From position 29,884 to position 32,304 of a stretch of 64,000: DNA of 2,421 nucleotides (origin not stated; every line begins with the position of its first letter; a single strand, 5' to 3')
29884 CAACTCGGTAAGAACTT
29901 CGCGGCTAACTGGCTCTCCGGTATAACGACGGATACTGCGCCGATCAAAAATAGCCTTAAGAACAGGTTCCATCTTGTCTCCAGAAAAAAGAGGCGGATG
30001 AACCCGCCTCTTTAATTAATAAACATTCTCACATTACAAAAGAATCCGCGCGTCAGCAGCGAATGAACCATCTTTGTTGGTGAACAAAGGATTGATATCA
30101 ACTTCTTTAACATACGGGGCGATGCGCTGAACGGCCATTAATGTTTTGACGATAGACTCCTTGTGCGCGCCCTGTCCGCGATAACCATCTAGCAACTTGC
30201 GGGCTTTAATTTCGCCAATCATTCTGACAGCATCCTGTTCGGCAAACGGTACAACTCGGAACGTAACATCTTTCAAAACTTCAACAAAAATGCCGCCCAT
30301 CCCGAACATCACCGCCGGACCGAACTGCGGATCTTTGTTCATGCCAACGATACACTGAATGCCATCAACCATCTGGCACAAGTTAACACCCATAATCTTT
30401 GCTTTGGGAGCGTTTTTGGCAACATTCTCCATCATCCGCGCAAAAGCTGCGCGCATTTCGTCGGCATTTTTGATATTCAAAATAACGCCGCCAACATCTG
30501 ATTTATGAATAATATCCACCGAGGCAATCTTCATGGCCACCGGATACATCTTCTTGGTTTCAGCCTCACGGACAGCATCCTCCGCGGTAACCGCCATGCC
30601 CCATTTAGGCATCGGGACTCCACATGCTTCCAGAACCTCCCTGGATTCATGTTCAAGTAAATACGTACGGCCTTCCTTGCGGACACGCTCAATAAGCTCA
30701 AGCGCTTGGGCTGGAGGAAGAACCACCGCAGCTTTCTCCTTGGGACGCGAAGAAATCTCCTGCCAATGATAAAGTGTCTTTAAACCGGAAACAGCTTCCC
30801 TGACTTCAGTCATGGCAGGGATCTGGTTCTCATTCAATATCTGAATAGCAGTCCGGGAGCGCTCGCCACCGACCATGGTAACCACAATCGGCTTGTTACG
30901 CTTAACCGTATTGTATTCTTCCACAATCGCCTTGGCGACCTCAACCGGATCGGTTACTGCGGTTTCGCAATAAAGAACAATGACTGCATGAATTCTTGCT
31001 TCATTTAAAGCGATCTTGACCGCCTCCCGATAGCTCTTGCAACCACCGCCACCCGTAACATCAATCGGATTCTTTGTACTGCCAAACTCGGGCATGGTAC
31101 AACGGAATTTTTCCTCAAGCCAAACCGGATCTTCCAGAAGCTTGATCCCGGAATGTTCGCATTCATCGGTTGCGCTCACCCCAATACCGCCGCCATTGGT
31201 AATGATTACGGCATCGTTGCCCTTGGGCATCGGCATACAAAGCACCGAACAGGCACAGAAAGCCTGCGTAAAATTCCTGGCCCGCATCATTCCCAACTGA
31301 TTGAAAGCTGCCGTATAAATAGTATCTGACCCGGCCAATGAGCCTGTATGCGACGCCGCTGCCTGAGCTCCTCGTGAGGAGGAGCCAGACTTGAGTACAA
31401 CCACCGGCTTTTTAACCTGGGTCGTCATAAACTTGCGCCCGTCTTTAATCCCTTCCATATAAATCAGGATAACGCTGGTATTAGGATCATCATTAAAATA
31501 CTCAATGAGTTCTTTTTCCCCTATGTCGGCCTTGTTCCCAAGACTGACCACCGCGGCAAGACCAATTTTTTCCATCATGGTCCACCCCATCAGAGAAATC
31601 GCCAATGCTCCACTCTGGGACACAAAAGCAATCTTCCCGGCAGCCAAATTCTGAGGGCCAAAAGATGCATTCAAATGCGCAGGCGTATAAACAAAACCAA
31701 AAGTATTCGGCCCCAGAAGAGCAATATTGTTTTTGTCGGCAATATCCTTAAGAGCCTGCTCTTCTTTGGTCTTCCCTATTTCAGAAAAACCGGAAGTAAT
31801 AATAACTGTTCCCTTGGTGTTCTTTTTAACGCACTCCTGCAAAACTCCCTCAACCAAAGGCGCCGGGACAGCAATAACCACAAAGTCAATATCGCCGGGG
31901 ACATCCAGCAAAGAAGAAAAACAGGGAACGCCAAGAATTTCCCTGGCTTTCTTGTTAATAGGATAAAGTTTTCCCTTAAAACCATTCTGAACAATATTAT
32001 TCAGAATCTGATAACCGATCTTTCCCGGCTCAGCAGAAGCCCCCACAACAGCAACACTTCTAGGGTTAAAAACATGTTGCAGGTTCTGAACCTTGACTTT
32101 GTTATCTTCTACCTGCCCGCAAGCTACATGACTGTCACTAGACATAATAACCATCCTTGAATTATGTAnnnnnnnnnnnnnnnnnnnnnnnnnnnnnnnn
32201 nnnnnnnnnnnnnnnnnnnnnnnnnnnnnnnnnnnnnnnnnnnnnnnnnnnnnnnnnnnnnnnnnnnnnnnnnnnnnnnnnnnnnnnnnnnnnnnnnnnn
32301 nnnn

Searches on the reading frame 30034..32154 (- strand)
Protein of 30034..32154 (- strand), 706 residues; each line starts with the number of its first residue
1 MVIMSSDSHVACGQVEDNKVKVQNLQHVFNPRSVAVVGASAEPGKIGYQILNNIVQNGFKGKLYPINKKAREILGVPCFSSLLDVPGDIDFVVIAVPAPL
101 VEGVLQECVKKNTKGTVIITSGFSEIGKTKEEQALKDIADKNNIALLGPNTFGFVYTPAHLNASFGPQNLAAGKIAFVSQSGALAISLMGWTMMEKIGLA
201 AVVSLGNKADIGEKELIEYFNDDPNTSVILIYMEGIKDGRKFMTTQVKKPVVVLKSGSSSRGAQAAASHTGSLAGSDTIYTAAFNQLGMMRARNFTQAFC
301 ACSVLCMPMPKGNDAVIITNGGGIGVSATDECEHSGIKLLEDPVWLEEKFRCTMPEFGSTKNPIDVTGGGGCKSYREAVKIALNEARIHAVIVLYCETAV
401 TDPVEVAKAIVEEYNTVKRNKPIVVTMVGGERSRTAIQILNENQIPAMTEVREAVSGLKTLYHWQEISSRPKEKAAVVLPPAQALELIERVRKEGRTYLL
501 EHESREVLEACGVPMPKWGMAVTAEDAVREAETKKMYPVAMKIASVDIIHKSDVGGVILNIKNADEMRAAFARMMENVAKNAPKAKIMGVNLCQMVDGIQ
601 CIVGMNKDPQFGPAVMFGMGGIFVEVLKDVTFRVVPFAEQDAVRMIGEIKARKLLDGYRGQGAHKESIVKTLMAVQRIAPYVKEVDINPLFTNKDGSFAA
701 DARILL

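Call 49: search_protein_families(library=pfam, proteins=[window:30034-32154:-], max_evalue=0.00001)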
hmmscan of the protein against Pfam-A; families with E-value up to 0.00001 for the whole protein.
window:30034-32154:- (706 aa): 5 families
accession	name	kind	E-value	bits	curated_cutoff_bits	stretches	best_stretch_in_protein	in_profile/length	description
PF13549.11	ATP-grasp_5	-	1.2e-69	234.5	27.6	1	491-705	2-220/221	ATP-grasp domain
PF13607.11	Succ_CoA_lig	-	4.3e-50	169.5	27.4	1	172-305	1-138/138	Succinyl-CoA ligase like flavodoxin domain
PF19045.5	Ligase_CoA_2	-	2.4e-26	93.1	23.7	1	316-466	2-156/162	Ligase-CoA domain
PF13380.12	CoA_binding_2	-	1.7e-24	86.9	22.8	1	32-155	1-114/116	CoA binding domain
PF02629.25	CoA_binding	-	4.6e-15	56.6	22.3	1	31-122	3-97/97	CoA binding domain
